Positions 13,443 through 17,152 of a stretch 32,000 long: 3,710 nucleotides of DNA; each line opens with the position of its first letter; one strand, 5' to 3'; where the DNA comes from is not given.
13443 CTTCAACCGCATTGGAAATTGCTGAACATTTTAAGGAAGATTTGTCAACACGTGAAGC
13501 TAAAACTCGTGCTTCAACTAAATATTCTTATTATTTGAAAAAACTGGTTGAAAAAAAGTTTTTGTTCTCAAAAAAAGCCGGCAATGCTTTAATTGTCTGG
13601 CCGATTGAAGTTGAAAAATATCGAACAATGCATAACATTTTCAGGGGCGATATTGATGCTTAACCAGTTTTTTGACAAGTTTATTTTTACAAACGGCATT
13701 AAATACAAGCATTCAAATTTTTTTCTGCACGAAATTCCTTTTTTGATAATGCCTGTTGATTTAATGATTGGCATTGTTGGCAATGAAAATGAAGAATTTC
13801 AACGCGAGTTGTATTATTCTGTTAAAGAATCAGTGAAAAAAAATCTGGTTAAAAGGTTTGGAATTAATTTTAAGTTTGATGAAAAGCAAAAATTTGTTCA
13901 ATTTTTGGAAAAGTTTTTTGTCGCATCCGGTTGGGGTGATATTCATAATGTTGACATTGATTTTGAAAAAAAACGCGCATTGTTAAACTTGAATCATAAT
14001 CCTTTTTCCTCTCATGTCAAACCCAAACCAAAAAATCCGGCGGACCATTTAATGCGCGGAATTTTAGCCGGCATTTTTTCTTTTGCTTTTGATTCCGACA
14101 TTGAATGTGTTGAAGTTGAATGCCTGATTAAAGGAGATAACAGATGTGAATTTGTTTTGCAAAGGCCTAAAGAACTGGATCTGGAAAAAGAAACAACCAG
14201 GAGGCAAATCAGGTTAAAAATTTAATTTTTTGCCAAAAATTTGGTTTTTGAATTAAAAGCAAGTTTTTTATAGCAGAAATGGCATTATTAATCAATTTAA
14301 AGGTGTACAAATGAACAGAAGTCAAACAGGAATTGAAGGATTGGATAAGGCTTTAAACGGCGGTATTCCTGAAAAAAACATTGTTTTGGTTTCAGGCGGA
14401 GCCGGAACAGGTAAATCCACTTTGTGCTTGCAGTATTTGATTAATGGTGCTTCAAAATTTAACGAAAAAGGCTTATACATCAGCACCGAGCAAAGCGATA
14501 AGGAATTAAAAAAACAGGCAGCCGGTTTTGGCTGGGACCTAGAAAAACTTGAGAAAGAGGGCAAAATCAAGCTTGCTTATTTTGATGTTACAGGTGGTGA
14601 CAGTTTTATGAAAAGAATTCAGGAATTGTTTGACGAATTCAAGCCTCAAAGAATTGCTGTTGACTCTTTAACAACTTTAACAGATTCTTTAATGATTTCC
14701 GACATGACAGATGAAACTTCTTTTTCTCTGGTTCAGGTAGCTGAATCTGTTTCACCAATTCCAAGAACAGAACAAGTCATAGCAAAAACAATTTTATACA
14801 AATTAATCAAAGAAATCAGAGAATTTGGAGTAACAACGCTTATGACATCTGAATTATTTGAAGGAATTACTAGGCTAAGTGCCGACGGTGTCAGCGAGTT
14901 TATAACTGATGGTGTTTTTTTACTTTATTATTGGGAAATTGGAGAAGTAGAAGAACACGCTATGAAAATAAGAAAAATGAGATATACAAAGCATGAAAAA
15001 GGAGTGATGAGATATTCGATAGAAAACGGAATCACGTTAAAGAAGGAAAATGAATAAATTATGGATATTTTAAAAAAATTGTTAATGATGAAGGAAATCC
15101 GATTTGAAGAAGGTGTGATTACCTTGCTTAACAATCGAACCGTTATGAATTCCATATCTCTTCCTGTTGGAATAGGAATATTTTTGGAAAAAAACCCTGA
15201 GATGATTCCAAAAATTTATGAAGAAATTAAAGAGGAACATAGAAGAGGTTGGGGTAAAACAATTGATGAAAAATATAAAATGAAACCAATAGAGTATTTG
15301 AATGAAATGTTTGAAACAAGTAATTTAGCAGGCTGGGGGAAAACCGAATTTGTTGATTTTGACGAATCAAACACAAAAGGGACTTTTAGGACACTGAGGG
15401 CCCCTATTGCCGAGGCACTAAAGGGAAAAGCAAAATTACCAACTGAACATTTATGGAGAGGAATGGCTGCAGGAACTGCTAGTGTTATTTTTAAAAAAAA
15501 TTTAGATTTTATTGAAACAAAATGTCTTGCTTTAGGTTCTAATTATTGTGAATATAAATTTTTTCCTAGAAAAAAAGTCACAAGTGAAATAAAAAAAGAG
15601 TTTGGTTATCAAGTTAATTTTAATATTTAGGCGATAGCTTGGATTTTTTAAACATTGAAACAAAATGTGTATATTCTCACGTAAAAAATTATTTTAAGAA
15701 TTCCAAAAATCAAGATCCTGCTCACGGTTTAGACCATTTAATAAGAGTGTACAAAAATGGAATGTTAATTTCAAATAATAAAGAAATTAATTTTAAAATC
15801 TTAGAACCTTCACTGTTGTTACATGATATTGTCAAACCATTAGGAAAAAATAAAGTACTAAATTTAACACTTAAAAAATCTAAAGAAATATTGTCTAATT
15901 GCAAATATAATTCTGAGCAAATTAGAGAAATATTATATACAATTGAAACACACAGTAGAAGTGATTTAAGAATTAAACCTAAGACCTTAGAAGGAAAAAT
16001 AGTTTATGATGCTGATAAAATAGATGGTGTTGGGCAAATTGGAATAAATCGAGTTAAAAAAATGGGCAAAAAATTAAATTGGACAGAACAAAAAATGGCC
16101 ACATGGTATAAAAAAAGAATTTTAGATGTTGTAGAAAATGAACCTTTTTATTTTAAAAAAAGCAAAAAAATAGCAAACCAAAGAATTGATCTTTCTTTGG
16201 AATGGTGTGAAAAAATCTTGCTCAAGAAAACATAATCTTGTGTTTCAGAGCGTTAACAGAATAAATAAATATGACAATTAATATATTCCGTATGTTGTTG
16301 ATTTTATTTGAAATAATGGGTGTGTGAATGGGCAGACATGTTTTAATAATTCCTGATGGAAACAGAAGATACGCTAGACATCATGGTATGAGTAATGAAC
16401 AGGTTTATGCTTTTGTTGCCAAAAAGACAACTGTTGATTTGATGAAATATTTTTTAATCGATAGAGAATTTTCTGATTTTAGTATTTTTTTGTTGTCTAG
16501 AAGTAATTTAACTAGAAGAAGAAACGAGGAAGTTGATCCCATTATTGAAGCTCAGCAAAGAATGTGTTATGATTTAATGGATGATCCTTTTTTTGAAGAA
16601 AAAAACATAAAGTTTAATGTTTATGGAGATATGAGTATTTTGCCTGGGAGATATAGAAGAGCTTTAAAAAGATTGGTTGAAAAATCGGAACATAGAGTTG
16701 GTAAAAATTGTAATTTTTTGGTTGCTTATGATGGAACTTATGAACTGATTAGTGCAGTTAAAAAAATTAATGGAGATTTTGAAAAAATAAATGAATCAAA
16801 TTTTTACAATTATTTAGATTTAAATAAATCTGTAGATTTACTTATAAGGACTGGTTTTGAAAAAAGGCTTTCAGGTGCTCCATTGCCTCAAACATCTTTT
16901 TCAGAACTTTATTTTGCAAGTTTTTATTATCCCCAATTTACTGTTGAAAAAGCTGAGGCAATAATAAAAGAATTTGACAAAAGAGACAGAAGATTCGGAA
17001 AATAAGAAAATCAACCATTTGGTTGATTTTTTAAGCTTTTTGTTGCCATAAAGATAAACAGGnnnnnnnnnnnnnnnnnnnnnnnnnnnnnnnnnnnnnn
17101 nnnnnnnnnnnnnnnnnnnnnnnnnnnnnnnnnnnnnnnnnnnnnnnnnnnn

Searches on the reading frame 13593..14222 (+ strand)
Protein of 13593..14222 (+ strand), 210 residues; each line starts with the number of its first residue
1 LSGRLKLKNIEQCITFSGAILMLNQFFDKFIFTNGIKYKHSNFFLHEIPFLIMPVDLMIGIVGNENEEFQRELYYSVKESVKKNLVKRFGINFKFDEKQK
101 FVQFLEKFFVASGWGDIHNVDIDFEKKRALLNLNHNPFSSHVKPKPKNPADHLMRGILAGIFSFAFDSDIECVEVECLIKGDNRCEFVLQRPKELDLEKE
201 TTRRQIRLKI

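Call 11: search_protein_families(library=pfam, proteins=[window:13593-14222:+], max_evalue=0.001)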
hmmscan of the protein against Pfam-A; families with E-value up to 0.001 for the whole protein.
window:13593-14222:+ (210 aa): 1 family
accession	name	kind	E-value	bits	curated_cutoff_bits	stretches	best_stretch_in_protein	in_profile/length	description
PF02830.23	V4R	-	1.4e-10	41.5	31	1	147-190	18-61/62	V4R domain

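Call 80: search_protein_families(library=padloc, proteins=[window:13593-14222:+], max_evalue=0.01)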
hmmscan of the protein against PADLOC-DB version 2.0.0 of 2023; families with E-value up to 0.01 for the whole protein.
window:13593-14222:+ (210 aa): 0 families

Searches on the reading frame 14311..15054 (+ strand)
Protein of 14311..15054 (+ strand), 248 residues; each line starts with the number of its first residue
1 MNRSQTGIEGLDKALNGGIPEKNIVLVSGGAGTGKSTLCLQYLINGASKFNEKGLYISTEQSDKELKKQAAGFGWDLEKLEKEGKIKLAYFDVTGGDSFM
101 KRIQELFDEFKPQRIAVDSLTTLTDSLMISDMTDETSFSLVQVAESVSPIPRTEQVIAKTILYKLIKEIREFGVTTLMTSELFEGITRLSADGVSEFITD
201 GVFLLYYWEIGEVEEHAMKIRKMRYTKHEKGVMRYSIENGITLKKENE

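Call 11: search_protein_families(library=pfam, proteins=[window:14311-15054:+], max_evalue=0.001)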
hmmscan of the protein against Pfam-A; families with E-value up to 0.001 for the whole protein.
window:14311-15054:+ (248 aa): 3 families
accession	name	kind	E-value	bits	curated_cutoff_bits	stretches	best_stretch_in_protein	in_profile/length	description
PF06745.19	ATPase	-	4.6e-54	183.7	26.6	2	5-132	2-139/231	KaiC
PF13481.12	AAA_25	-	7.1e-06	26.2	27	1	2-121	13-153/195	AAA domain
PF03796.21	DnaB_C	-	0.00028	20.8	27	1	5-70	3-67/255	DnaB-like helicase C terminal domain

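Call 80: search_protein_families(library=padloc, proteins=[window:14311-15054:+], max_evalue=0.01)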
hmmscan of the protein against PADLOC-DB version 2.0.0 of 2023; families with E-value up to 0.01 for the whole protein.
window:14311-15054:+ (248 aa): 3 families
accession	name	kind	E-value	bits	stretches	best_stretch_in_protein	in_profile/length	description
PDLC04140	mad8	-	5.5e-05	20.8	1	17-175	22-116/314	mads_8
PDLC01734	typeIV_RecD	-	0.0047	13.2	0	19-45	351-376/763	RecD_0_IVD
PDLC02350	AbiO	-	0.0067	13.2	0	22-92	192-259/468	AbiO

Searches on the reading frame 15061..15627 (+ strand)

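Call 11: search_protein_families(library=pfam, proteins=[window:15061-15627:+], max_evalue=0.001)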
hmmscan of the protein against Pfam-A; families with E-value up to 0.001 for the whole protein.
window:15061-15627:+ (189 aa): 1 family
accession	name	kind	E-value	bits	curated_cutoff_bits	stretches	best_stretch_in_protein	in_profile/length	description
PF02830.23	V4R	-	2.1e-06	28.2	31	1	127-165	20-58/62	V4R domain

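Call 80: search_protein_families(library=padloc, proteins=[window:15061-15627:+], max_evalue=0.01)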
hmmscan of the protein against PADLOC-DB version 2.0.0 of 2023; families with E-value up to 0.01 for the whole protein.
window:15061-15627:+ (189 aa): 0 families

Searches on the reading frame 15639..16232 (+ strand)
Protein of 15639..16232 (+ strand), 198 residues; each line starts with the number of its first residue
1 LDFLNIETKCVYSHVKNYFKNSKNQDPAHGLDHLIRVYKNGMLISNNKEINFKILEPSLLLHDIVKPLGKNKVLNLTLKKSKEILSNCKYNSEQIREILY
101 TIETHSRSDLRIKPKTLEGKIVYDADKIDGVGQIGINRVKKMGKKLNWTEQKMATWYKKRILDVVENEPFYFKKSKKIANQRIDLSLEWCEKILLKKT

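Call 11: search_protein_families(library=pfam, proteins=[window:15639-16232:+], max_evalue=0.001)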
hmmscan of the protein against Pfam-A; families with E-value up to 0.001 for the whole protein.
window:15639-16232:+ (198 aa): 1 family
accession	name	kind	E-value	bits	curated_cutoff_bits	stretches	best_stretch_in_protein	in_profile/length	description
PF01966.28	HD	-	1.3e-08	35.5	22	1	31-129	2-114/116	HD domain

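Call 80: search_protein_families(library=padloc, proteins=[window:15639-16232:+], max_evalue=0.01)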
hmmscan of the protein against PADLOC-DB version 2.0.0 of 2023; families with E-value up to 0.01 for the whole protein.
window:15639-16232:+ (198 aa): 0 families

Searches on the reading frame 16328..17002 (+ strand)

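Call 11: search_protein_families(library=pfam, proteins=[window:16328-17002:+], max_evalue=0.001)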
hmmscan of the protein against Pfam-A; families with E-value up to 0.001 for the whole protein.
window:16328-17002:+ (225 aa): 1 family
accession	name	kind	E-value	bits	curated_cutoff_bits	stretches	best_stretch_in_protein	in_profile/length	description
PF01255.24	Prenyltransf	-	4.3e-37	128.2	27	1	8-224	1-219/219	Putative undecaprenyl diphosphate synthase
